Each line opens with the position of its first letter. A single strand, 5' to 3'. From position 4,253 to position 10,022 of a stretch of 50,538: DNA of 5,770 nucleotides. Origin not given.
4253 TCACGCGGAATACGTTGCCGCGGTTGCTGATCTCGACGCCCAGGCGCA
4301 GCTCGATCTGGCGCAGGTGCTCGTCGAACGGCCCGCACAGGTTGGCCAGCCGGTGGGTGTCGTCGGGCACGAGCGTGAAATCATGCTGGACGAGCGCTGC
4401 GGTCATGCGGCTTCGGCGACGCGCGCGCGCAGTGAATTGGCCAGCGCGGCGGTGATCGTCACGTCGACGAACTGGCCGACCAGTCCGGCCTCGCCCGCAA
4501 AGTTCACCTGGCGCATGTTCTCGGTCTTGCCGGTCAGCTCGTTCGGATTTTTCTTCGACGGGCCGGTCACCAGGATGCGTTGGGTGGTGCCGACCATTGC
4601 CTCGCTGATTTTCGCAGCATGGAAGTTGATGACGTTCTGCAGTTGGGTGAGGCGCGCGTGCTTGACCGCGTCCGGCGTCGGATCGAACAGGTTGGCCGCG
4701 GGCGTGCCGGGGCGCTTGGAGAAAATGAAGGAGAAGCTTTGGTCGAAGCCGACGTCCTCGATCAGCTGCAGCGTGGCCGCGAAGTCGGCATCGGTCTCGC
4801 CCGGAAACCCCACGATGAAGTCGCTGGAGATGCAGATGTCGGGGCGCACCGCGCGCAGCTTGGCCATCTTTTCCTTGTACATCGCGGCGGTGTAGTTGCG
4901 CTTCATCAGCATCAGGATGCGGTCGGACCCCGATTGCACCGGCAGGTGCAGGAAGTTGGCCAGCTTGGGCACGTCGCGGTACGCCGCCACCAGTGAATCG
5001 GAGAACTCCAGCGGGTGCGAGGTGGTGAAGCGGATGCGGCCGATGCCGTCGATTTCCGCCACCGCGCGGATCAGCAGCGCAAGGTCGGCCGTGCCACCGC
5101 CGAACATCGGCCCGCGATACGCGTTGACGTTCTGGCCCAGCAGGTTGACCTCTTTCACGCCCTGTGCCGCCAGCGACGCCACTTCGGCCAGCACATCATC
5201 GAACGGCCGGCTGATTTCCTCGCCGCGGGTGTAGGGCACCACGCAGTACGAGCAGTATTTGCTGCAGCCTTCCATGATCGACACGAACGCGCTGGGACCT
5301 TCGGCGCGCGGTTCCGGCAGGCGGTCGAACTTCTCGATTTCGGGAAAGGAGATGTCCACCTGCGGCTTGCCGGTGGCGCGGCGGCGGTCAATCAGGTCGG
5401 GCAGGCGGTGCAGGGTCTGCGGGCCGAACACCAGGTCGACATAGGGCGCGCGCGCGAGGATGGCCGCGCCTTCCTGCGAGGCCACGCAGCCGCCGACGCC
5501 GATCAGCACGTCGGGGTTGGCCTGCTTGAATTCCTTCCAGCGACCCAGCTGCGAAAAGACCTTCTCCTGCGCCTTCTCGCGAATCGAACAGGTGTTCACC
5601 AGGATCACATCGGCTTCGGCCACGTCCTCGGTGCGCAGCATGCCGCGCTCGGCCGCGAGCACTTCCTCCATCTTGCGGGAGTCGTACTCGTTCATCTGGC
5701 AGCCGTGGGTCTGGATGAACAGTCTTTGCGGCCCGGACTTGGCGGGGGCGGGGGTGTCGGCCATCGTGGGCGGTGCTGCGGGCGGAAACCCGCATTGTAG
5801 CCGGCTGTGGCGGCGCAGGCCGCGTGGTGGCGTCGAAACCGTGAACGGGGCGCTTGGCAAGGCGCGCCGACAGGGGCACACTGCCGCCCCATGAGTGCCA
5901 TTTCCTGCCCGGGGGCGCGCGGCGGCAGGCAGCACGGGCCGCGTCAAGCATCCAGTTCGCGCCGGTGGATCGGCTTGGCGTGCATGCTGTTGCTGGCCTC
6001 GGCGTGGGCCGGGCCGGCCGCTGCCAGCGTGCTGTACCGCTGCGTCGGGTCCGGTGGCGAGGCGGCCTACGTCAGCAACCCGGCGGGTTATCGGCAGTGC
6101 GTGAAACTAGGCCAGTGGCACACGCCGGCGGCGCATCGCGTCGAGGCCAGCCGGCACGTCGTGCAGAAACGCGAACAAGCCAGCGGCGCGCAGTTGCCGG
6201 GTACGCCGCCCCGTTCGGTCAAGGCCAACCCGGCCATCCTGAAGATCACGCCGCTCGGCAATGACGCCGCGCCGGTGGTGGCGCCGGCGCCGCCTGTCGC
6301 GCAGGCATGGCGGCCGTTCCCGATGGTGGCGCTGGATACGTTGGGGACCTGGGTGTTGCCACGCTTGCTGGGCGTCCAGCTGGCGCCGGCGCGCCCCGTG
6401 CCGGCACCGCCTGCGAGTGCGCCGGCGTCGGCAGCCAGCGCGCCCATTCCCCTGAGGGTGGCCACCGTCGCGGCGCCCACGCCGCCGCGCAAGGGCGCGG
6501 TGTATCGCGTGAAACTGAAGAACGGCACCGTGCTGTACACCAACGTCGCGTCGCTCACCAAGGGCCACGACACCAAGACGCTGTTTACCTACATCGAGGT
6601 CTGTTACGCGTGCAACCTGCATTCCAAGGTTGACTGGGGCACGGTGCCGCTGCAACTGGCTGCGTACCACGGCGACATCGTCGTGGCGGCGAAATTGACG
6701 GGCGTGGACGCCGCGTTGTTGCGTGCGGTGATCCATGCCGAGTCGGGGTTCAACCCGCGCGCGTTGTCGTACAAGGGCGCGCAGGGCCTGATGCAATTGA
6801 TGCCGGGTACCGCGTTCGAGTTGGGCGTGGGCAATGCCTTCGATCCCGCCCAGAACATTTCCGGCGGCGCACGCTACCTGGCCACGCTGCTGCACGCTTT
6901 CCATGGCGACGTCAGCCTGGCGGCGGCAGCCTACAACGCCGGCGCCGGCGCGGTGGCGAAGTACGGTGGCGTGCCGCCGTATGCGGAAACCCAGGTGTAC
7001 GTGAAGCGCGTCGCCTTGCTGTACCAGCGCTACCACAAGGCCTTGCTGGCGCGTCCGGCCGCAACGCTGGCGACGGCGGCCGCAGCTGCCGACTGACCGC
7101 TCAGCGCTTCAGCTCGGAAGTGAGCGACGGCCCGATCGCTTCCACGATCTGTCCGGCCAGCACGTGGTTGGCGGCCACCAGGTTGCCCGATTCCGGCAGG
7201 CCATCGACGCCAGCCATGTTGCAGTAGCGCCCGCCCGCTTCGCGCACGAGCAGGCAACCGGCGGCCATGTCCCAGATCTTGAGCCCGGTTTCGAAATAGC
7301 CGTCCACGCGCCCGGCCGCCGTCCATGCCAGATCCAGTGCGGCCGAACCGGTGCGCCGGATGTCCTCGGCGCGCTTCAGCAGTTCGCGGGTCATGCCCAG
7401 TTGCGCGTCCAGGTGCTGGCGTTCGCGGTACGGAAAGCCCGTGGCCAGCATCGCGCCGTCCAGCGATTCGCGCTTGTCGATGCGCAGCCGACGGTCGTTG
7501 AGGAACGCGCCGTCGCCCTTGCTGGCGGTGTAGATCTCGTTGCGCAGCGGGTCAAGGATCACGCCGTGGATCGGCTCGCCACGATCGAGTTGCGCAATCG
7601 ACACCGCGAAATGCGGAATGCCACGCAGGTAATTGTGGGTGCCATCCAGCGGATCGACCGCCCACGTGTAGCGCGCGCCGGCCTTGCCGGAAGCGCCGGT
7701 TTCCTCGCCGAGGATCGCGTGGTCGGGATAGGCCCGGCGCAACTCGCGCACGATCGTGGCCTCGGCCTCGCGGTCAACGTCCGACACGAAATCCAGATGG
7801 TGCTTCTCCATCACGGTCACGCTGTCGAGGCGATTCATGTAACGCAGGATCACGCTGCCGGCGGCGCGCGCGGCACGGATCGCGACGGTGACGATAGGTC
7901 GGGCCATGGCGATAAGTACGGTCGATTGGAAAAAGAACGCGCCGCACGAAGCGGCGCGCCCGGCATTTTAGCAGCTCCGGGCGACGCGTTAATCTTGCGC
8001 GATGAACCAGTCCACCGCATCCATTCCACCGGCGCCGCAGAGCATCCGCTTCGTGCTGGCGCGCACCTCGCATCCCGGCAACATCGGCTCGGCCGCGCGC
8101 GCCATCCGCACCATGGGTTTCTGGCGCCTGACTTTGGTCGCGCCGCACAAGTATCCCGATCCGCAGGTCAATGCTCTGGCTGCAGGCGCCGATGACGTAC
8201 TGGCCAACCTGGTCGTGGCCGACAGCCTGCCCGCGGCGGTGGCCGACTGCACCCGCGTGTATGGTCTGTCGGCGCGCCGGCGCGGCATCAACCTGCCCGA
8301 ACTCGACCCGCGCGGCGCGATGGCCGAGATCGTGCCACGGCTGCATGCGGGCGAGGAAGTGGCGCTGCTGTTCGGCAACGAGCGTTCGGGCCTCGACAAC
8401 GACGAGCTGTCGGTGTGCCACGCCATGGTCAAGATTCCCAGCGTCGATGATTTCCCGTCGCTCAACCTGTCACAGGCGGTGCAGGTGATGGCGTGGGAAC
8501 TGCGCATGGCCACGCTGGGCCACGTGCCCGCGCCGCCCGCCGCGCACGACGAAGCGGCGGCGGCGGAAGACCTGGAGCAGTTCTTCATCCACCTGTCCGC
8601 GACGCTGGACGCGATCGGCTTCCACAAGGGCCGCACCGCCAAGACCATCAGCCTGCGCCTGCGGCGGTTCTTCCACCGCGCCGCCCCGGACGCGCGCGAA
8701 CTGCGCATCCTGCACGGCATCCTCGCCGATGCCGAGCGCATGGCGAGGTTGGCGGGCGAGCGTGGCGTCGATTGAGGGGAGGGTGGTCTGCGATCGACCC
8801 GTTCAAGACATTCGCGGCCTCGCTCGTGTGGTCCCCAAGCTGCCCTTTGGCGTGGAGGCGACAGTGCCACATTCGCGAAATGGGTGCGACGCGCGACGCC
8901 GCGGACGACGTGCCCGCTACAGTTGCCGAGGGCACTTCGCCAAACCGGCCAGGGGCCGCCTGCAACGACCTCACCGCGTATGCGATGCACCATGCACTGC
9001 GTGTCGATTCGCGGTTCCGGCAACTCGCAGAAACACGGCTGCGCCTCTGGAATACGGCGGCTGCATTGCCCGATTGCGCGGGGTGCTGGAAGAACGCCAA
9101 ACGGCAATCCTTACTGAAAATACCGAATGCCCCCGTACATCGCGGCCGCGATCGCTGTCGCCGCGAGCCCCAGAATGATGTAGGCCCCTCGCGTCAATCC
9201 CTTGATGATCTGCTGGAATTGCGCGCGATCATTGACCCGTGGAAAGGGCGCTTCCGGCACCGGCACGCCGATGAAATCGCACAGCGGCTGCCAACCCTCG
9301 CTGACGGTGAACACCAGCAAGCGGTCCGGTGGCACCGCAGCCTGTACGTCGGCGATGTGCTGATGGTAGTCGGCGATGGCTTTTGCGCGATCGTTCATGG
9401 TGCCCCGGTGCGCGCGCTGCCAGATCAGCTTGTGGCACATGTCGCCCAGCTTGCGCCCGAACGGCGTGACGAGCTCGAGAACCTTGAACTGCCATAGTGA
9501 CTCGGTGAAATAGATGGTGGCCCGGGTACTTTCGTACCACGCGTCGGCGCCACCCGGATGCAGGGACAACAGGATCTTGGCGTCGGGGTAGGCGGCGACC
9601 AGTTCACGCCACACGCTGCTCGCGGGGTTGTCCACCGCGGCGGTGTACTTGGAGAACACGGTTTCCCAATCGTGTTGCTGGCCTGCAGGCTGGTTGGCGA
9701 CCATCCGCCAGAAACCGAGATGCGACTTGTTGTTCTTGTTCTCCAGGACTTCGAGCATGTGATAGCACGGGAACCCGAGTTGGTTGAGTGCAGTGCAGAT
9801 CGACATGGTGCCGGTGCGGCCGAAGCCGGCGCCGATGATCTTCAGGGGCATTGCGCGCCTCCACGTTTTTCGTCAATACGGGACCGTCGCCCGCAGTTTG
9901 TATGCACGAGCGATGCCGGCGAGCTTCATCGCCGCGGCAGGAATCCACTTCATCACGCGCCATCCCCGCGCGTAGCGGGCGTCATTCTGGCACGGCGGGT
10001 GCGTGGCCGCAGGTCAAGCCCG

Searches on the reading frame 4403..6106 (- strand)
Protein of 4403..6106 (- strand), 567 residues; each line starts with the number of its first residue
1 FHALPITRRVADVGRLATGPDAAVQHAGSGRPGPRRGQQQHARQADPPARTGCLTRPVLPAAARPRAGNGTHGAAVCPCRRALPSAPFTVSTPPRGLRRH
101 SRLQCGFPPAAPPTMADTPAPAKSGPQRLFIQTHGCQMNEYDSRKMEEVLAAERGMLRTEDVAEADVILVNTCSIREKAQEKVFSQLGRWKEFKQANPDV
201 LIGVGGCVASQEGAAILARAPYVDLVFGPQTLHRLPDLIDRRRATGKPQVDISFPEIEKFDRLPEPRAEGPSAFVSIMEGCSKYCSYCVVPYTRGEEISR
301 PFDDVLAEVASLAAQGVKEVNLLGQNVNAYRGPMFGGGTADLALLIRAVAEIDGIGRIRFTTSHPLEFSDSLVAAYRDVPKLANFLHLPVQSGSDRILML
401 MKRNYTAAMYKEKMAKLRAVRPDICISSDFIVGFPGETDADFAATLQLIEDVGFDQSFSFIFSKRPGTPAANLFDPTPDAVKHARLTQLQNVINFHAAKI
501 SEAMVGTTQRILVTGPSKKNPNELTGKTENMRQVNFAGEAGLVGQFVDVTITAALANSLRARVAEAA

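Call 36: search_protein_families(library=pfam, proteins=[window:4403-6106:-], max_evalue=0.00001)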
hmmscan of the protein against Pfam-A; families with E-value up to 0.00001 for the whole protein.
window:4403-6106:- (567 aa): 3 families
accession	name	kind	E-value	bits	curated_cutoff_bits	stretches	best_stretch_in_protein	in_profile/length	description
PF00919.26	UPF0004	-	1.7e-28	99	27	1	128-228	1-98/98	Uncharacterized protein family UPF0004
PF04055.27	Radical_SAM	-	3.7e-26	92.7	29.5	1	275-449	1-166/166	Radical SAM superfamily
PF01938.26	TRAM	-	2e-14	53.6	21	1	503-563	2-60/61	TRAM domain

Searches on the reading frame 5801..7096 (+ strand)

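Call 36: search_protein_families(library=pfam, proteins=[window:5801-7096:+], max_evalue=0.00001)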
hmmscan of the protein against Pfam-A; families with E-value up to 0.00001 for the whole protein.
window:5801-7096:+ (431 aa): 1 family
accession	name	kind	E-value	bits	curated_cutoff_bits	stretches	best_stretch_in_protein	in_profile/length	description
PF01464.25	SLT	-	7.1e-27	93.7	21.3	1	296-389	6-105/117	Transglycosylase SLT domain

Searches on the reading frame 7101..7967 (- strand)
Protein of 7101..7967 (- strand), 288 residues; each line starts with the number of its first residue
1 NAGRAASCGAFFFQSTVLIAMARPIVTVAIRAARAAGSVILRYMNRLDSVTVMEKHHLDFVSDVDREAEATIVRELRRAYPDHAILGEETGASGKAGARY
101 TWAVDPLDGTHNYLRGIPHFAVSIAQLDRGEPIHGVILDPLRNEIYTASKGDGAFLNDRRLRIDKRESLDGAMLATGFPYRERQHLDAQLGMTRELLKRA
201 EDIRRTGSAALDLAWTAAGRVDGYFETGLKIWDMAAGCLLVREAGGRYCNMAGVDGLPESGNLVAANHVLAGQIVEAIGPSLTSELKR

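Call 36: search_protein_families(library=pfam, proteins=[window:7101-7967:-], max_evalue=0.00001)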
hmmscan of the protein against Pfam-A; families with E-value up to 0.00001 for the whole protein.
window:7101-7967:- (288 aa): 1 family
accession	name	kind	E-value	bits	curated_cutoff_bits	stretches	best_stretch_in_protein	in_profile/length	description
PF00459.30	Inositol_P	-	5.1e-71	239.8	27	1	23-277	3-265/271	Inositol monophosphatase family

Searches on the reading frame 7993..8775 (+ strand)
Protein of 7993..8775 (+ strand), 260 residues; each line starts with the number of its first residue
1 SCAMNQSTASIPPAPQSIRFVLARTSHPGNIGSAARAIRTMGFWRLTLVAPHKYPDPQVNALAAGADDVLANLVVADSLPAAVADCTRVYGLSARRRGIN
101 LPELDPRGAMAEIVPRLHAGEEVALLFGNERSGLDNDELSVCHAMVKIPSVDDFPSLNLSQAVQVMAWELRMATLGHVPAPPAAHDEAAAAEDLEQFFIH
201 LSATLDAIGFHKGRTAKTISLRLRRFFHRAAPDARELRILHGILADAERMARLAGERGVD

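Call 36: search_protein_families(library=pfam, proteins=[window:7993-8775:+], max_evalue=0.00001)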
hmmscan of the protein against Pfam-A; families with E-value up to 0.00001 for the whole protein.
window:7993-8775:+ (260 aa): 1 family
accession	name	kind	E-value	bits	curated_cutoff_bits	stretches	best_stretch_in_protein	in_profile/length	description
PF00588.24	SpoU_methylase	-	2.9e-26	92.7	29.7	1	18-167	2-141/142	SpoU rRNA Methylase family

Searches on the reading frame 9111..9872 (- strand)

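Call 36: search_protein_families(library=pfam, proteins=[window:9111-9872:-], max_evalue=0.00001)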
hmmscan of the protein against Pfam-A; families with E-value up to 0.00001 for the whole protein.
window:9111-9872:- (253 aa): 1 family
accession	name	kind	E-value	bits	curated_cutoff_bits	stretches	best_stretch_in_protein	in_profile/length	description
PF17784.7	Sulfotransfer_4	-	2.7e-62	210.8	22.8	1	11-219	1-215/215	Sulfotransferase domain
